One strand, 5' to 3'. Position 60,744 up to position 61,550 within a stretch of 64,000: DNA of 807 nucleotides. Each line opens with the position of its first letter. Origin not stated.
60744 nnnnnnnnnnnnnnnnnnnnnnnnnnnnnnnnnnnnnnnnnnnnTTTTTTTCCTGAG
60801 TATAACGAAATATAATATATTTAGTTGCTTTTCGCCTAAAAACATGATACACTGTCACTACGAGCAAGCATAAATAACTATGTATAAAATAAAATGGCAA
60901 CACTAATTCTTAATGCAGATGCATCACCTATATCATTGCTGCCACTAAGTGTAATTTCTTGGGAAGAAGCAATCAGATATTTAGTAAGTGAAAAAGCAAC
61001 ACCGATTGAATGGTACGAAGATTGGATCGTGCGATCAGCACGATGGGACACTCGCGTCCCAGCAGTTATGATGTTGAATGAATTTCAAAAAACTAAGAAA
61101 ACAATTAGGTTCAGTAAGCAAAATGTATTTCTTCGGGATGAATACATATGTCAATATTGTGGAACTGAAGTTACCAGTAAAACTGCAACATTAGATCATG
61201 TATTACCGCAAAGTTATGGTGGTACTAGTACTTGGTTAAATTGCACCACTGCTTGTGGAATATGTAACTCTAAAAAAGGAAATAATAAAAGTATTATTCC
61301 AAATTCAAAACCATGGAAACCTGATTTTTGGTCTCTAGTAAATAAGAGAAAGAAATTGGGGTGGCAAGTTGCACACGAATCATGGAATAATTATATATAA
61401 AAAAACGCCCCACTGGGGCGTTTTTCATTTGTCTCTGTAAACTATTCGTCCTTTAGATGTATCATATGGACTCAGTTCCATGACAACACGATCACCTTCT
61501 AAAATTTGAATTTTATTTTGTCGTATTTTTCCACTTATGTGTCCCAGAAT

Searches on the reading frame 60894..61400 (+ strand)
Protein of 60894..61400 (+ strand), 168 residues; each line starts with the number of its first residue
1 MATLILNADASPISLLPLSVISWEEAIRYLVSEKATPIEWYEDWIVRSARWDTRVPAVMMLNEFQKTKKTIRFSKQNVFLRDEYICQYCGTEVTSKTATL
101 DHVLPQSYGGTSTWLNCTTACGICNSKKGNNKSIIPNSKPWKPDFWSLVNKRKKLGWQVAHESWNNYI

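Call 3: search_protein_families(library=pfam, proteins=[window:60894-61400:+], max_evalue=0.01)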
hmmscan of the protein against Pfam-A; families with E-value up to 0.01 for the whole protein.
window:60894-61400:+ (168 aa): 2 families
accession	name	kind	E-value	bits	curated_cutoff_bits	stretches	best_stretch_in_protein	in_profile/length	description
PF14279.12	HNH_5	-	3.4e-14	52.9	27.5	1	86-131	1-46/56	HNH endonuclease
PF01844.29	HNH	-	4.3e-12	46.4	21.4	1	86-130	1-46/47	HNH endonuclease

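Call 92: search_protein_families(library=pfam, proteins=[window:60894-61400:+], max_evalue=0.1)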
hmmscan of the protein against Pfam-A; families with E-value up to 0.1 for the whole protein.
window:60894-61400:+ (168 aa): 4 families
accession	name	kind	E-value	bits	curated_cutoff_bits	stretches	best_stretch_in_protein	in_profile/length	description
PF14279.12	HNH_5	-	3.4e-14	52.9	27.5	1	86-131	1-46/56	HNH endonuclease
PF01844.29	HNH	-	4.3e-12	46.4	21.4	1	86-130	1-46/47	HNH endonuclease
PF13395.12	HNH_4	-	0.014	15.8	22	1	88-131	3-51/54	HNH endonuclease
PF13821.11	DUF4187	-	0.03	14.5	29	1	61-97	3-40/54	Domain of unknown function (DUF4187)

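Call 93: search_protein_families(library=phrogs, proteins=[window:60894-61400:+], max_evalue=0.001)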
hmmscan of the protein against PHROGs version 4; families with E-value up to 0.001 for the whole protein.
window:60894-61400:+ (168 aa): 25 families
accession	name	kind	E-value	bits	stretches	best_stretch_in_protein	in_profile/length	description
phrog_16726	-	DNA, RNA and nucleotide metabolism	1e-29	105.3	1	2-168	29-179/308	HNH endonuclease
phrog_8660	-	DNA, RNA and nucleotide metabolism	5.7e-14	53.7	1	61-132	102-180/196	HNH endonuclease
phrog_2118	-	DNA, RNA and nucleotide metabolism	1.5e-13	51.9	1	63-131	156-224/301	HNH endonuclease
phrog_1271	-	DNA, RNA and nucleotide metabolism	2.2e-13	51.3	1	60-146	247-326/361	HNH endonuclease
phrog_338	-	DNA, RNA and nucleotide metabolism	1.4e-12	48.7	1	67-142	191-277/340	HNH endonuclease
phrog_2214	-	DNA, RNA and nucleotide metabolism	1.9e-12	48.1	1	64-133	174-241/429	HNH endonuclease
phrog_6050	-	DNA, RNA and nucleotide metabolism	2.4e-12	47.4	1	66-134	292-363/402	HNH endonuclease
phrog_14314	-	DNA, RNA and nucleotide metabolism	8.4e-12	46.9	1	71-130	7-63/252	HNH endonuclease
phrog_5718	-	DNA, RNA and nucleotide metabolism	3.4e-11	43.8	1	71-133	116-178/394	HNH endonuclease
phrog_16986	-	unknown function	5.2e-11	43.6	1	67-130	7-67/248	-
phrog_589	-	DNA, RNA and nucleotide metabolism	6.7e-11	43.3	1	75-131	83-141/179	HNH endonuclease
phrog_1035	-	DNA, RNA and nucleotide metabolism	3.7e-10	41.1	1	59-154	128-235/271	endonuclease VII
phrog_144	-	DNA, RNA and nucleotide metabolism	2.5e-09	38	1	63-136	65-140/175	HNH endonuclease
phrog_333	-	DNA, RNA and nucleotide metabolism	1.9e-08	35.6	1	68-131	18-81/138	HNH endonuclease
phrog_9545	-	DNA, RNA and nucleotide metabolism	3.5e-08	34.4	1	75-132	102-168/206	HNH endonuclease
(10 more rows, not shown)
